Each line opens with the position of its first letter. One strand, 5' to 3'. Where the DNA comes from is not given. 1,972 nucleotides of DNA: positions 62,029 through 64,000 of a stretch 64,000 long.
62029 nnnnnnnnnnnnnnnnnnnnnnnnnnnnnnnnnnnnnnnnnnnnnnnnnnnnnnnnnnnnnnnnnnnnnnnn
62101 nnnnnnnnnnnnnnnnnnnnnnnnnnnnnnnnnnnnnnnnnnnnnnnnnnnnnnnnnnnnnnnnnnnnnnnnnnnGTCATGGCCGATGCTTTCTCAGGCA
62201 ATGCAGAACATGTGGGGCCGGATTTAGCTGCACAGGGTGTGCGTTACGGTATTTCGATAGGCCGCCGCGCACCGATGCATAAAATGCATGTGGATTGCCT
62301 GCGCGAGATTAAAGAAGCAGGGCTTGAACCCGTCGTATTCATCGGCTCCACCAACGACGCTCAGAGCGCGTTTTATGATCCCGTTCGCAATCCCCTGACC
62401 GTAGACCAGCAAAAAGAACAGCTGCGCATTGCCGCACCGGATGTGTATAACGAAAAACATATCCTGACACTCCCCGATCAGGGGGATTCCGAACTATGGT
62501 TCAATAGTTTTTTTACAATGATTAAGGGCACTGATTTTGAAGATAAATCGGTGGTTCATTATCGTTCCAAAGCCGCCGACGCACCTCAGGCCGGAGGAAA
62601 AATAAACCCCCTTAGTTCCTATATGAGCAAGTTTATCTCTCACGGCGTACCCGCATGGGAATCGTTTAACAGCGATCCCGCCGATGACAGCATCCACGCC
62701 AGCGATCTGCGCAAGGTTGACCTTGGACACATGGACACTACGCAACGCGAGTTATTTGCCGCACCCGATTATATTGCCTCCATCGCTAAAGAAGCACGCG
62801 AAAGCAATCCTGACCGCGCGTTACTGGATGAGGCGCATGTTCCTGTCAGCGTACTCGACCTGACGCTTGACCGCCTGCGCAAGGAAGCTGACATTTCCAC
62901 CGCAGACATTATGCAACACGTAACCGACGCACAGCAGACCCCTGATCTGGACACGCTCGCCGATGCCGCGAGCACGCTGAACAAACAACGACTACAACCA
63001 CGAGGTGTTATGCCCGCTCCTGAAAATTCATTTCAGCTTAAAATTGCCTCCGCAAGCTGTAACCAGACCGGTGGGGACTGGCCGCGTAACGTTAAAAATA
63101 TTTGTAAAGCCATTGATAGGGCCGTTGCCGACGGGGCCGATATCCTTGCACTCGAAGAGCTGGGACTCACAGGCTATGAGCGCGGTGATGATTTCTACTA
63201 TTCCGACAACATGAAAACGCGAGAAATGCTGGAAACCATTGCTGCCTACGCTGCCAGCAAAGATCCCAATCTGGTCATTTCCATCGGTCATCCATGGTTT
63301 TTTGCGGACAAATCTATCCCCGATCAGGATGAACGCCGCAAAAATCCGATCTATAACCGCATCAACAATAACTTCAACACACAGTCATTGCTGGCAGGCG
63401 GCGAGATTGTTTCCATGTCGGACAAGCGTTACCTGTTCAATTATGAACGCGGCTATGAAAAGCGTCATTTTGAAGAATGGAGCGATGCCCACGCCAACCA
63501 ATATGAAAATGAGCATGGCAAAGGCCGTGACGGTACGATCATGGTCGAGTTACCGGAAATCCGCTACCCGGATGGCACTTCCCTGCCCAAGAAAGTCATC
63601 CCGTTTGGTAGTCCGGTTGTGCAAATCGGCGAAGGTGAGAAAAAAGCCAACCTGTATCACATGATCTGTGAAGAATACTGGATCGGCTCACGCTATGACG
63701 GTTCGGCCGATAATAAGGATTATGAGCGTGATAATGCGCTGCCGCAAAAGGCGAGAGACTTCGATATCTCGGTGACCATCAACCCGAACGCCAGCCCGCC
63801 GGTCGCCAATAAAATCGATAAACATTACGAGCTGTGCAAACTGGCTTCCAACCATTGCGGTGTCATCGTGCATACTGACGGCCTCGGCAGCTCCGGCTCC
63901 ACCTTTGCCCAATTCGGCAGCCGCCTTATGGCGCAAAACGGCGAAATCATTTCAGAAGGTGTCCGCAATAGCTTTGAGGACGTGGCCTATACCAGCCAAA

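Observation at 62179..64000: Single ORF fusing a NadM-type (NMN/NaMN) adenylyltransferase-like domain to glutamine-dependent NAD synthetase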

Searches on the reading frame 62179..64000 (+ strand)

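Call 4: search_protein_families(library=pfam, proteins=[window:62179-64000:+], max_evalue=0.01)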
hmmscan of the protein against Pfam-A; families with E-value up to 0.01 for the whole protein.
window:62179-64000:+ (607 aa): 1 family
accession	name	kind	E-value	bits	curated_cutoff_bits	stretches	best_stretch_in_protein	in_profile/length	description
PF00795.27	CN_hydrolase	-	4.3e-09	36.5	23.2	1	288-458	1-131/256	Carbon-nitrogen hydrolase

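Call 5: search_protein_families(library=ncbifam, proteins=[window:62179-64000:+], max_evalue=0.01)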
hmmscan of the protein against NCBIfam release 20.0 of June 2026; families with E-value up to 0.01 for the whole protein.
window:62179-64000:+ (607 aa): 7 families
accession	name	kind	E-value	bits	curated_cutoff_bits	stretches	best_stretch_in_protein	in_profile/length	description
NF010588.0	PRK13981.1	equivalog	4.1e-18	65.1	479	1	286-438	4-136/546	NAD+ synthase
NF002730.0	PRK02628.1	equivalog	1.8e-15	56.1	473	1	287-600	13-268/677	NAD(+) synthase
NF003786.0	PRK05379.1-2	equivalog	4e-05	23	397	1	21-191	14-172/354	bifunctional nicotinamide-nucleotide adenylyltransferase/Nudix hydroxylase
NF003789.0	PRK05379.2-1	equivalog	0.001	18.1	355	1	25-109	11-93/312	bifunctional nicotinamide mononucleotide adenylyltransferase/ADP-ribose pyrophosphatase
NF003791.0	PRK05379.2-3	equivalog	0.0024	17.1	409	1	22-110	6-91/340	bifunctional nicotinamide-nucleotide adenylyltransferase/Nudix hydroxylase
TIGR01527.1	arch_NMN_Atrans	equivalog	0.003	17.1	181.2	1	24-114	2-90/167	nicotinamide-nucleotide adenylyltransferase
NF002243.0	PRK01153.1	subfamily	0.0051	16.4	127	1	24-85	3-59/175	nicotinamide-nucleotide adenylyltransferase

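Call 6: search_protein_families(library=phrogs, proteins=[window:62179-64000:+], max_evalue=0.01)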
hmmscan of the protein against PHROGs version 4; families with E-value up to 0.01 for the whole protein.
window:62179-64000:+ (607 aa): 1 family
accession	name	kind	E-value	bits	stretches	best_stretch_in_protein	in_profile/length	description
phrog_395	-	other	0.00014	22.7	1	24-94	14-83/373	cytidyltransferase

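Call 8: find_homologous_proteins(query=window:62179-64000:+)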
Query window:62179-64000:+ (607 aa): 70 proteins with E <= 0.001 among 8000 candidates.
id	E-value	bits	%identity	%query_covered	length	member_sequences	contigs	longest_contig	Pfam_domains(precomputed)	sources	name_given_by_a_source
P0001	3.2e-182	625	82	54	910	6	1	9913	PF00795.28,PF02540.24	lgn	-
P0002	1.6e-180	620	81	54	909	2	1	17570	PF00795.28,PF02540.24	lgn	-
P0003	1.7e-180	620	81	54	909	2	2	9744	PF00795.28,PF02540.24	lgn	-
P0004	2.9e-180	619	80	54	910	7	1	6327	PF00795.28,PF02540.24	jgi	jgi:NH3-dependent NAD+ synthetase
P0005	4.1e-179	615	81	53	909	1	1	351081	PF00795.28,PF02540.24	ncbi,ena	-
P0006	7.9e-179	614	81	53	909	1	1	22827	PF00795.28,PF02540.24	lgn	-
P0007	4.5e-178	612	81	53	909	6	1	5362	PF00795.28,PF02540.24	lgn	-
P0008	3.4e-177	609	80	53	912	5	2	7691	PF00795.28,PF02540.24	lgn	-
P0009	5.2e-177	608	79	54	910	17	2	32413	PF00795.28,PF02540.24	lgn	-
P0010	2.1e-176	606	79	54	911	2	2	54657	PF00795.28,PF02540.24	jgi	jgi:NH3-dependent NAD+ synthetase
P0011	2.2e-175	603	79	54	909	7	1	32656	PF00795.28,PF02540.24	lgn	-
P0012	3.4e-174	599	78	53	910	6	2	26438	PF00795.28,PF02540.24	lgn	-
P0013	1.5e-172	593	78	54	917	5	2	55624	PF02540.24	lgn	-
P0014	1.5e-167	577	77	53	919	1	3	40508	PF00795.28,PF02540.24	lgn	-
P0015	3.7e-167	576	76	53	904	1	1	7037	PF00795.28,PF02540.24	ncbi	-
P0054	5.5e-71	258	48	46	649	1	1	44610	PF00156.34,PF14572.13,PF13793.13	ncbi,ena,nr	ncbi:MAG: ribose-phosphate diphosphokinase [Alphaproteobacteria bacterium]|nr:ribose-phosphate dipho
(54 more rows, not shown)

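Call 13: find_encoding_contigs(protein=P0005, flank=10000, max_places=3)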
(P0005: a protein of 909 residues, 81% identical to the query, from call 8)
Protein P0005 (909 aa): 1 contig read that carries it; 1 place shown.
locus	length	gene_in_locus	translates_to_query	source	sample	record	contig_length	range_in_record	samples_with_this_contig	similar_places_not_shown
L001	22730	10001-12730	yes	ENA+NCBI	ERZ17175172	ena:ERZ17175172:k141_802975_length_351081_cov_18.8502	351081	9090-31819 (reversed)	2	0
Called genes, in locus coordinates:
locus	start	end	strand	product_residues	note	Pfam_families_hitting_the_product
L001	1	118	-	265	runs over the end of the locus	PF00290:Trp_syntA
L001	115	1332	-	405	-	PF00291:PALP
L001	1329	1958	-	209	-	PF00697:PRAI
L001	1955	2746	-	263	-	PF00218:IGPS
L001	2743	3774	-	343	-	PF00591:Glycos_transf_3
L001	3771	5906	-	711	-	PF00425:Chorismate_bind, PF00117:GATase, PF07722:Peptidase_C26 (weak)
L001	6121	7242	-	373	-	PF13793:Pribosyltran_N, PF00156:Pribosyltran, PF14572:Pribosyl_synth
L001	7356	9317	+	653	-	PF17767:NAPRTase_N, PF02749:QRPTase_N (weak)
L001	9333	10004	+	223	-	PF00857:Isochorismatase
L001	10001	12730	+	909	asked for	PF00795:CN_hydrolase (weak), PF02540:NAD_synthase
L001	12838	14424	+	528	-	PF20656:MS_N, PF01274:MS_TIM-barrel, PF20659:MS_C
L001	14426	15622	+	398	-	PF06181:Urate_ox_N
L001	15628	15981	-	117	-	PF00576:Transthyretin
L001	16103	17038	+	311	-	PF01522:Polysacc_deac_1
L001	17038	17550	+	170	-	PF09349:OHCU_decarbox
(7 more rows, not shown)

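Call 14: find_encoding_contigs(protein=P0054, flank=10000, max_places=3)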
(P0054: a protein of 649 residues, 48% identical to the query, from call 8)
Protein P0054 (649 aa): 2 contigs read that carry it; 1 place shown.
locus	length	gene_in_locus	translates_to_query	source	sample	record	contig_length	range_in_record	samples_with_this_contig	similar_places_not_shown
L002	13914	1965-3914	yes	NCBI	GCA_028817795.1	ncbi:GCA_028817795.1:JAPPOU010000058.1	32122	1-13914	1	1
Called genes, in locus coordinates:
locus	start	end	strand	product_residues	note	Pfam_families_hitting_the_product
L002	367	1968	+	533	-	PF18127:NAMPT_N, PF04095:NAPRTase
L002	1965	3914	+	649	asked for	PF13793:Pribosyltran_N, PF00156:Pribosyltran, PF14572:Pribosyl_synth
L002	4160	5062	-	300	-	PF18030:Rimk_N, PF14397:ATPgrasp_ST (faint), PF02655:ATP-grasp_3, PF08443:RimK, PF02955:GSH-S_ATP, PF07478:Dala_Dala_lig_C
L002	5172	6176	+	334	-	PF07722:Peptidase_C26, PF00117:GATase (weak)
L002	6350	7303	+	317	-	PF08240:ADH_N, PF00107:ADH_zinc_N (weak), PF13602:ADH_zinc_N_2 (weak)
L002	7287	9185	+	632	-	PF13522:GATase_6, PF13537:GATase_7, PF00733:Asn_synthase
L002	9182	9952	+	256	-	PF13489:Methyltransf_23, PF13649:Methyltransf_25, PF13847:Methyltransf_31 (weak)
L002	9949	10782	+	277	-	PF05721:PhyH (weak)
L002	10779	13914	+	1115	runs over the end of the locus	PF00501:AMP-binding, PF13193:AMP-binding_C, PF00550:PP-binding, PF01073:3Beta_HSD, PF01370:Epimerase, PF07993:NAD_binding_4, PF16363:GDP_Man_Dehyd (weak), PF13521:AAA_28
